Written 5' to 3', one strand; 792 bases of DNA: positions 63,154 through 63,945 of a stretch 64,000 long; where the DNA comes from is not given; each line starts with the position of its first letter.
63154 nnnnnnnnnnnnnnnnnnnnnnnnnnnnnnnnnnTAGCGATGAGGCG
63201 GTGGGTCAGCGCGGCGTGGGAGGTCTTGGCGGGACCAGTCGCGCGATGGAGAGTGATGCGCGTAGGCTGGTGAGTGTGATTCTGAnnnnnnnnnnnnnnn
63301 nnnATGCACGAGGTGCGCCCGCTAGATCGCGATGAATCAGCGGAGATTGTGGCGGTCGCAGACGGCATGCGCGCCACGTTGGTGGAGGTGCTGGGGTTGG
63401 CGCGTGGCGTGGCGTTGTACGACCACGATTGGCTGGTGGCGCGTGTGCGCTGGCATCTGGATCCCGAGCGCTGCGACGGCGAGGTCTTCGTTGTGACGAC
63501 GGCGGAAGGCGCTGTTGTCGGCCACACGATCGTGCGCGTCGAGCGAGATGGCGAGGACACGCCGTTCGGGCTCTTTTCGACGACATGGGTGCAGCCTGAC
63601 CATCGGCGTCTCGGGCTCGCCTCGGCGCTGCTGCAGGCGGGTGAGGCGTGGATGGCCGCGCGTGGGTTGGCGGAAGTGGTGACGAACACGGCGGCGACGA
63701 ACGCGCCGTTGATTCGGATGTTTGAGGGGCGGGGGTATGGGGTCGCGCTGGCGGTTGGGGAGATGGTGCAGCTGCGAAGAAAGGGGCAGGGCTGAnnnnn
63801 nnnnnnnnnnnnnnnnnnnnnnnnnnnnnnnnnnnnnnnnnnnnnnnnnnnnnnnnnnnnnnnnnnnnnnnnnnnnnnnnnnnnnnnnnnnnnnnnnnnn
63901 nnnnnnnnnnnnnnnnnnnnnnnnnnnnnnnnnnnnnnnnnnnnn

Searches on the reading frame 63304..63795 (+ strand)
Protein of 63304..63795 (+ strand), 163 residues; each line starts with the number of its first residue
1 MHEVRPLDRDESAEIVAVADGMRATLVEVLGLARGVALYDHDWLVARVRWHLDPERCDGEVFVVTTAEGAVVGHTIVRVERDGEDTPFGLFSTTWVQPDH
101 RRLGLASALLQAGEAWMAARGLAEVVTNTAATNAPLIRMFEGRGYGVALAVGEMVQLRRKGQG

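Call 10: find_encoding_contigs(protein=window:63304-63795:+, flank=10000, max_places=10)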
Protein window:63304-63795:+ (163 aa): 17 contigs read that carry it; 8 places shown.
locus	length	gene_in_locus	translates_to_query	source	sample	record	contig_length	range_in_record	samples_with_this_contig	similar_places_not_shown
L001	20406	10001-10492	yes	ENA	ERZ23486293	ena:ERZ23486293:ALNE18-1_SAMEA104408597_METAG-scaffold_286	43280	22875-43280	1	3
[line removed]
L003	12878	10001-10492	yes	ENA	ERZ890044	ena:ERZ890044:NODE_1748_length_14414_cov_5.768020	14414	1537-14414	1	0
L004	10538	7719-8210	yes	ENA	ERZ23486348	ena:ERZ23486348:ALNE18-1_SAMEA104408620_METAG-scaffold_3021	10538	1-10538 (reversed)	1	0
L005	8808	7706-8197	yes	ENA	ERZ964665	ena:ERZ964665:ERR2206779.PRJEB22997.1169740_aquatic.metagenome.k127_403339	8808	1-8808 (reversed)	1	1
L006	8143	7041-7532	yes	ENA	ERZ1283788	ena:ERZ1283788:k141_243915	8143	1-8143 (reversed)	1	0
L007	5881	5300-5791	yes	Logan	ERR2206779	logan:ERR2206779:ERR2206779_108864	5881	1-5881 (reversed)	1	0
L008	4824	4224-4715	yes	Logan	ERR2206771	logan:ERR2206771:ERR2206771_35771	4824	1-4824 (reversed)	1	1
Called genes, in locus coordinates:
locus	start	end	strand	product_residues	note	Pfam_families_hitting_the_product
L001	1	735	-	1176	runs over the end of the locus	PF00526:Dicty_CTDC (weak)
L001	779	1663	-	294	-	PF01464:SLT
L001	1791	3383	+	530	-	-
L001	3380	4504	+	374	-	PF01041:DegT_DnrJ_EryC1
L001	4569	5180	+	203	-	PF00574:CLP_protease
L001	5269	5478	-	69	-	-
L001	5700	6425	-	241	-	PF05175:MTS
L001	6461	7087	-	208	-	PF01300:Sua5_yciO_yrdC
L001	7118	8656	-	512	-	PF08308:PEGA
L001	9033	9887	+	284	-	-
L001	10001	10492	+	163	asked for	PF00583:Acetyltransf_1, PF13508:Acetyltransf_7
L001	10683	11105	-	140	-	PF00380:Ribosomal_S9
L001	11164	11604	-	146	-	PF00572:Ribosomal_L13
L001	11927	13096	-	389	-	PF00438:S-AdoMet_synt_N, PF02772:S-AdoMet_synt_M, PF02773:S-AdoMet_synt_C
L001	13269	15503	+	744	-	PF01033:Somatomedin_B (faint), PF00526:Dicty_CTDC (weak)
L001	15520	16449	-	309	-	-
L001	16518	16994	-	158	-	PF00578:AhpC-TSA, PF08534:Redoxin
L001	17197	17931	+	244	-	PF00149:Metallophos, PF12850:Metallophos_2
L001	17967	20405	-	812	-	?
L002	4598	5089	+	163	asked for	PF00583:Acetyltransf_1, PF13508:Acetyltransf_7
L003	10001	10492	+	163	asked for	PF00583:Acetyltransf_1, PF13508:Acetyltransf_7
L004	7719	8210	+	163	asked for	PF00583:Acetyltransf_1, PF13508:Acetyltransf_7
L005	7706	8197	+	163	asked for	PF00583:Acetyltransf_1, PF13508:Acetyltransf_7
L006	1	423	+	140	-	?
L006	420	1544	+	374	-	PF01041:DegT_DnrJ_EryC1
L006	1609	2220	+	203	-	PF00574:CLP_protease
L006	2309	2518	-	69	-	-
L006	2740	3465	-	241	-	PF05175:MTS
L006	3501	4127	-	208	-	PF01300:Sua5_yciO_yrdC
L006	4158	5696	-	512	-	PF08308:PEGA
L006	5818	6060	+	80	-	-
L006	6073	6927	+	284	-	-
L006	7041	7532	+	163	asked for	PF00583:Acetyltransf_1, PF13508:Acetyltransf_7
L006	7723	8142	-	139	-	?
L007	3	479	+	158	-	?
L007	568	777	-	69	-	-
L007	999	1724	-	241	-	PF05175:MTS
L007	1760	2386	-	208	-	PF01300:Sua5_yciO_yrdC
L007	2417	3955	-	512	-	PF08308:PEGA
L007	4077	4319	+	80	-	-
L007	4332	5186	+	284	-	-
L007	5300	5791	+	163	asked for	PF00583:Acetyltransf_1, PF13508:Acetyltransf_7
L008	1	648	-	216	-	?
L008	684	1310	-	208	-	PF01300:Sua5_yciO_yrdC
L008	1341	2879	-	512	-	PF08308:PEGA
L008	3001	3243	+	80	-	-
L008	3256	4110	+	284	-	-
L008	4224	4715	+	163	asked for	PF00583:Acetyltransf_1, PF13508:Acetyltransf_7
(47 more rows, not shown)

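Call 18: find_encoding_contigs(protein=window:63304-63795:+, flank=1500, max_places=10)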
Protein window:63304-63795:+ (163 aa): 17 contigs read that carry it; 3 places shown.
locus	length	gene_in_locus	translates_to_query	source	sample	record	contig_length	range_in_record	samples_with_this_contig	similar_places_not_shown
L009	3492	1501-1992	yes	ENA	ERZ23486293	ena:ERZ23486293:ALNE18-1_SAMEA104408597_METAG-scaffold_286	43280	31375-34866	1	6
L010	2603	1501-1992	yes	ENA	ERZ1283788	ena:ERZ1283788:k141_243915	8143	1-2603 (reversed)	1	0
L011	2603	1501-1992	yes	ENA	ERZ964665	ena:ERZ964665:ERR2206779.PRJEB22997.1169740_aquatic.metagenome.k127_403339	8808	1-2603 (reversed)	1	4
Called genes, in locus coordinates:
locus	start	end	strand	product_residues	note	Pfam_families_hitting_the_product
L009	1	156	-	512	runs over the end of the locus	PF08308:PEGA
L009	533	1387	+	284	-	-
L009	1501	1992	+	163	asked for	PF00583:Acetyltransf_1, PF13508:Acetyltransf_7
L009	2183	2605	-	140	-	PF00380:Ribosomal_S9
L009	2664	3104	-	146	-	PF00572:Ribosomal_L13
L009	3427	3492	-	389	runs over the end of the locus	PF00438:S-AdoMet_synt_N, PF02772:S-AdoMet_synt_M, PF02773:S-AdoMet_synt_C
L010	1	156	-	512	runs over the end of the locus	PF08308:PEGA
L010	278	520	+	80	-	-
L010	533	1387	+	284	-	-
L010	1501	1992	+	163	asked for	PF00583:Acetyltransf_1, PF13508:Acetyltransf_7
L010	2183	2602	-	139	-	?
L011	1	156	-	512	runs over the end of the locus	PF08308:PEGA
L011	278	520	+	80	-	-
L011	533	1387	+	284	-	-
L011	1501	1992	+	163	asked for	PF00583:Acetyltransf_1, PF13508:Acetyltransf_7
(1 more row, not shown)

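Call 22: find_homologous_proteins(query=L001:10686-11105:-, max_evalue=1e-40)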
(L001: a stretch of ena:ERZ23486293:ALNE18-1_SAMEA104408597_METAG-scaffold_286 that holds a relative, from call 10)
Query L001:10686-11105:- (140 aa): 2045 proteins with E <= 1e-40 among 8000 candidates; the best 120 are listed.
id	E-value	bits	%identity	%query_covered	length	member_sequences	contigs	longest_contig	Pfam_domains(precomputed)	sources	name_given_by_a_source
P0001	2.5e-82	291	100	100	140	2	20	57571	PF00380.26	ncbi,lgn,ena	-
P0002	2.5e-79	281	96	100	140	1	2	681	PF00380.26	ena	-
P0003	1.8e-70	253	91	95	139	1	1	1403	PF00380.26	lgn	-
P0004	1.2e-67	244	86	100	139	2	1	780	PF00380.26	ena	-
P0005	4.2e-67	242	84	100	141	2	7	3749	PF00380.26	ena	-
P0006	6.8e-67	241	83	100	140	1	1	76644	PF00380.26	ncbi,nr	ncbi:MAG: 30S ribosomal protein S9 [Myxococcales bacterium]|nr:30S ribosomal protein S9 [Myxococcale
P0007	2.2e-65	236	82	100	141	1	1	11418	PF00380.26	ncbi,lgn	-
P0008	1.6e-63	230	80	100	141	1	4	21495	PF00380.26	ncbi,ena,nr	ncbi:MAG TPA: 30S ribosomal protein S9 [Myxococcales bacterium]|nr:30S ribosomal protein S9 [Myxococ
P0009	2.6e-59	217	74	100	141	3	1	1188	PF00380.26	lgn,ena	-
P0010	4.3e-59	216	75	100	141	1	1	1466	PF00380.26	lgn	-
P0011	1.7e-58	214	73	100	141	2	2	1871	PF00380.26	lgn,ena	-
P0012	2.0e-58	214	76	100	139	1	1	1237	PF00380.26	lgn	-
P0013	2.9e-58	213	76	100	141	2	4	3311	PF00380.26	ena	-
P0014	4.2e-58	213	75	100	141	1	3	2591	PF00380.26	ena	-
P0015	4.5e-58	213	73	100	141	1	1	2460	PF00380.26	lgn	-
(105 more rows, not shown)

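Call 24: find_encoding_contigs(protein=P0001, flank=2500, max_places=10)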
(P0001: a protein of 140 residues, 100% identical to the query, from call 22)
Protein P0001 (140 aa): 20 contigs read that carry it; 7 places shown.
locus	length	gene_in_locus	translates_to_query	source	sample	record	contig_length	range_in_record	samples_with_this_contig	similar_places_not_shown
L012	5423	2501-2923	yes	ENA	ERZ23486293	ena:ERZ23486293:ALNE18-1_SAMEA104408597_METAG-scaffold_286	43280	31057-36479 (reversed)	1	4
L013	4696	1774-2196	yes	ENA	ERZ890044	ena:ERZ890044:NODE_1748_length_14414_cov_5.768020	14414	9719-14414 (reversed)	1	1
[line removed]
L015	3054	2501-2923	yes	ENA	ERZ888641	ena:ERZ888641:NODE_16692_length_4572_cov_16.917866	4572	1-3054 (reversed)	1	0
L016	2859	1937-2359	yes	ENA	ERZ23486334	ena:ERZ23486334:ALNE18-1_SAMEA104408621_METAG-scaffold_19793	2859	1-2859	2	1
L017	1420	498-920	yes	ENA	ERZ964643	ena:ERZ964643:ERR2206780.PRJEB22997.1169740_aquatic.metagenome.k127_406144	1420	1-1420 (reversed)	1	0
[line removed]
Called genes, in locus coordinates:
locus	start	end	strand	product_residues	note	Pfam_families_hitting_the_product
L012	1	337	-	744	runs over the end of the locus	PF01033:Somatomedin_B (faint), PF00526:Dicty_CTDC (weak)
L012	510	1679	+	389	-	PF00438:S-AdoMet_synt_N, PF02772:S-AdoMet_synt_M, PF02773:S-AdoMet_synt_C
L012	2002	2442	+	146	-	PF00572:Ribosomal_L13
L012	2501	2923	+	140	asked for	PF00380:Ribosomal_S9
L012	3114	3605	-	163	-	PF00583:Acetyltransf_1, PF13508:Acetyltransf_7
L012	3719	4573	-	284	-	-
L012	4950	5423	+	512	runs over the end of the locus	PF08308:PEGA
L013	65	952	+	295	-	PF02772:S-AdoMet_synt_M, PF02773:S-AdoMet_synt_C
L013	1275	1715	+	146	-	PF00572:Ribosomal_L13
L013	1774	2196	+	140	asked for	PF00380:Ribosomal_S9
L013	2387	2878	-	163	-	PF00583:Acetyltransf_1, PF13508:Acetyltransf_7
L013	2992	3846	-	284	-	-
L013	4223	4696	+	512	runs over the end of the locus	PF08308:PEGA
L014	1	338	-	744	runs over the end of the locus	PF01033:Somatomedin_B (faint), PF00526:Dicty_CTDC (weak)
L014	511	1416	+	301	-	PF00438:S-AdoMet_synt_N, PF02772:S-AdoMet_synt_M, PF02773:S-AdoMet_synt_C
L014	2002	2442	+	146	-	PF00572:Ribosomal_L13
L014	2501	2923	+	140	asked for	PF00380:Ribosomal_S9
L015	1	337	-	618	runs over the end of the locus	?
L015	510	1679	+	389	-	PF00438:S-AdoMet_synt_N, PF02772:S-AdoMet_synt_M, PF02773:S-AdoMet_synt_C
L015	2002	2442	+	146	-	PF00572:Ribosomal_L13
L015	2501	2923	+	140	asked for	PF00380:Ribosomal_S9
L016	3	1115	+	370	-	?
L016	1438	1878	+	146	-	PF00572:Ribosomal_L13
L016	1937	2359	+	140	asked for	PF00380:Ribosomal_S9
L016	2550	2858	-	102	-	?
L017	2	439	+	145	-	?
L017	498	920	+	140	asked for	PF00380:Ribosomal_S9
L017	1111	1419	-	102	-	?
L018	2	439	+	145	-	?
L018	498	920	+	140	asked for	PF00380:Ribosomal_S9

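Call 42: find_encoding_contigs(protein=P0006, flank=4000, max_places=4)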
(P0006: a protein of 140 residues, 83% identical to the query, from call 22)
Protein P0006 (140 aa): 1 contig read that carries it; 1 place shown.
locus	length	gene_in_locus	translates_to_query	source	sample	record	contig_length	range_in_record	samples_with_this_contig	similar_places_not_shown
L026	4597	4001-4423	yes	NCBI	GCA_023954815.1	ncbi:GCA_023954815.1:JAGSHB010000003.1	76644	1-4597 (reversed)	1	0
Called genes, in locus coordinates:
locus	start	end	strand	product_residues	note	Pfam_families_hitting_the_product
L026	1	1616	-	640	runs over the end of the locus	PF00526:Dicty_CTDC (weak), PF01033:Somatomedin_B (weak)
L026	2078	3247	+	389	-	PF00438:S-AdoMet_synt_N, PF02772:S-AdoMet_synt_M, PF02773:S-AdoMet_synt_C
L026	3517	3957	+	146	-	PF00572:Ribosomal_L13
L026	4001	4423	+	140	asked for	PF00380:Ribosomal_S9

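Call 43: find_encoding_contigs(protein=P0008, flank=4000, max_places=4)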
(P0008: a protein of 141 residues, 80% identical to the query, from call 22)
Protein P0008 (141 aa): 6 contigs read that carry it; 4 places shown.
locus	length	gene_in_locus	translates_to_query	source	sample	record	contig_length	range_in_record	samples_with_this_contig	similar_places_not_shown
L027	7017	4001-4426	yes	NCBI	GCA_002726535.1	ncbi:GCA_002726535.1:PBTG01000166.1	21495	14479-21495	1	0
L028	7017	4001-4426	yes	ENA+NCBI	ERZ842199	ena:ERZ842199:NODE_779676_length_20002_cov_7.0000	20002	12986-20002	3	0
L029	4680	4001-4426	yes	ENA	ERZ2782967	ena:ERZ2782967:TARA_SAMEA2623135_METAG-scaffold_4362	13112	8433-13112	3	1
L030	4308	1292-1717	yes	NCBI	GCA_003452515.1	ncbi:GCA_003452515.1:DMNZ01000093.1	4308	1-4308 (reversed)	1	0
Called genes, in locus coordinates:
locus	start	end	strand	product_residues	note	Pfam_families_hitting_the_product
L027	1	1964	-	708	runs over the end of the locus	PF01033:Somatomedin_B (weak)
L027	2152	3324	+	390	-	PF00438:S-AdoMet_synt_N, PF02772:S-AdoMet_synt_M, PF02773:S-AdoMet_synt_C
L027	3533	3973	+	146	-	PF00572:Ribosomal_L13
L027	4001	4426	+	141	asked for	PF00380:Ribosomal_S9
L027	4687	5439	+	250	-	PF00775:Dioxygenase_C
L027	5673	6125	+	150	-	-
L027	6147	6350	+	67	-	-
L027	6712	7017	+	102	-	?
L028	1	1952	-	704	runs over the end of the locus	PF01033:Somatomedin_B (weak)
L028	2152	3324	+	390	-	PF00438:S-AdoMet_synt_N, PF02772:S-AdoMet_synt_M, PF02773:S-AdoMet_synt_C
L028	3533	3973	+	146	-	PF00572:Ribosomal_L13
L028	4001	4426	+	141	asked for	PF00380:Ribosomal_S9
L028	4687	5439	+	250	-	PF00775:Dioxygenase_C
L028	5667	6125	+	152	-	-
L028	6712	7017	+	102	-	?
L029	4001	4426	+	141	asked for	PF00380:Ribosomal_S9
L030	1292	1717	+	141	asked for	PF00380:Ribosomal_S9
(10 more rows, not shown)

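Call 57: find_encoding_contigs(protein=window:63304-63795:+, flank=600, max_places=10)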
Protein window:63304-63795:+ (163 aa): 17 contigs read that carry it; 2 places shown.
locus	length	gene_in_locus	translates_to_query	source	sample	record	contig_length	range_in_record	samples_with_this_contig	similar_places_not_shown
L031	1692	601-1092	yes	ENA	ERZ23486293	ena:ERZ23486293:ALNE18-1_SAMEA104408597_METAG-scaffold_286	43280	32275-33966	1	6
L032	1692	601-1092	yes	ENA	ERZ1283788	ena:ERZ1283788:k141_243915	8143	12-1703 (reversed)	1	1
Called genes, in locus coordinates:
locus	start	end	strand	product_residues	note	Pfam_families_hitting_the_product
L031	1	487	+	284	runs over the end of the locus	-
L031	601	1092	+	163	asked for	PF00583:Acetyltransf_1, PF13508:Acetyltransf_7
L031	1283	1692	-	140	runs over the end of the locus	PF00380:Ribosomal_S9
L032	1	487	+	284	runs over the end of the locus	-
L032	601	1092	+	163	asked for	PF00583:Acetyltransf_1, PF13508:Acetyltransf_7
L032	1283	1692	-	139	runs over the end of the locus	?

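Call 64: find_encoding_contigs(protein=P0005, flank=3000, max_places=6)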
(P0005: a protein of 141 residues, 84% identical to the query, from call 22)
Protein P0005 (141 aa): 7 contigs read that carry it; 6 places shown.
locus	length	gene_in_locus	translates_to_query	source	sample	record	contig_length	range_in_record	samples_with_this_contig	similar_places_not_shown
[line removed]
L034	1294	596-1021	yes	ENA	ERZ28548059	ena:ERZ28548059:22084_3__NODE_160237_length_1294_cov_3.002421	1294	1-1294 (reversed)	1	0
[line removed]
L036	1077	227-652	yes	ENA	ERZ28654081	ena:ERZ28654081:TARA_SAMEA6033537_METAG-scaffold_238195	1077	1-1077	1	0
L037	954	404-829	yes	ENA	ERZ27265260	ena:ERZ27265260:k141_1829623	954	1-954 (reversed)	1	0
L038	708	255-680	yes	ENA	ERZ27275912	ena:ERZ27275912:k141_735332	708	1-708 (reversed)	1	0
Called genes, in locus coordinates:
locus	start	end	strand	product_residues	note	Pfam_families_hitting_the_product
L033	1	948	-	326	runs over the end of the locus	?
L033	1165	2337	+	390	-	PF00438:S-AdoMet_synt_N, PF02772:S-AdoMet_synt_M, PF02773:S-AdoMet_synt_C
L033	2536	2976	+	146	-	PF00572:Ribosomal_L13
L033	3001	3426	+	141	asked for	PF00380:Ribosomal_S9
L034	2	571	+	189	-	?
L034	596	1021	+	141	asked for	PF00380:Ribosomal_S9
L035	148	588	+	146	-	PF00572:Ribosomal_L13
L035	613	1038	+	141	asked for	PF00380:Ribosomal_S9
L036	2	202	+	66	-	?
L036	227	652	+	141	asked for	PF00380:Ribosomal_S9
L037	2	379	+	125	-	?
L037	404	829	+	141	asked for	PF00380:Ribosomal_S9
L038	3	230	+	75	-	?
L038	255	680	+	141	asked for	PF00380:Ribosomal_S9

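Call 65: find_encoding_contigs(protein=P0003, flank=3000, max_places=4)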
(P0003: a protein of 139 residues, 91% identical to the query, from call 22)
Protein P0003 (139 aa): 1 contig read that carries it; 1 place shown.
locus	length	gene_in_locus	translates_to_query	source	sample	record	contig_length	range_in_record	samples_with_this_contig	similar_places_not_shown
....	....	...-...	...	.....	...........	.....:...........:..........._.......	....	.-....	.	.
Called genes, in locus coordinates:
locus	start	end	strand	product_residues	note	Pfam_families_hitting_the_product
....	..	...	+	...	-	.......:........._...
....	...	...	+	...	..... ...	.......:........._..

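Call 66: find_encoding_contigs(protein=P0002, flank=3000, max_places=4)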
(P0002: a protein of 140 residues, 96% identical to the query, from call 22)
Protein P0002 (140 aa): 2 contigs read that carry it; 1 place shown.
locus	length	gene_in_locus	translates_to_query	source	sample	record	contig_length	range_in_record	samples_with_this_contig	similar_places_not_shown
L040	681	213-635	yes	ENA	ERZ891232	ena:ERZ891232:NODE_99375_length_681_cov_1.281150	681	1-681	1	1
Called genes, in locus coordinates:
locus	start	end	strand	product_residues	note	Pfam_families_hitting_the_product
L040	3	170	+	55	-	?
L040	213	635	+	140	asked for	PF00380:Ribosomal_S9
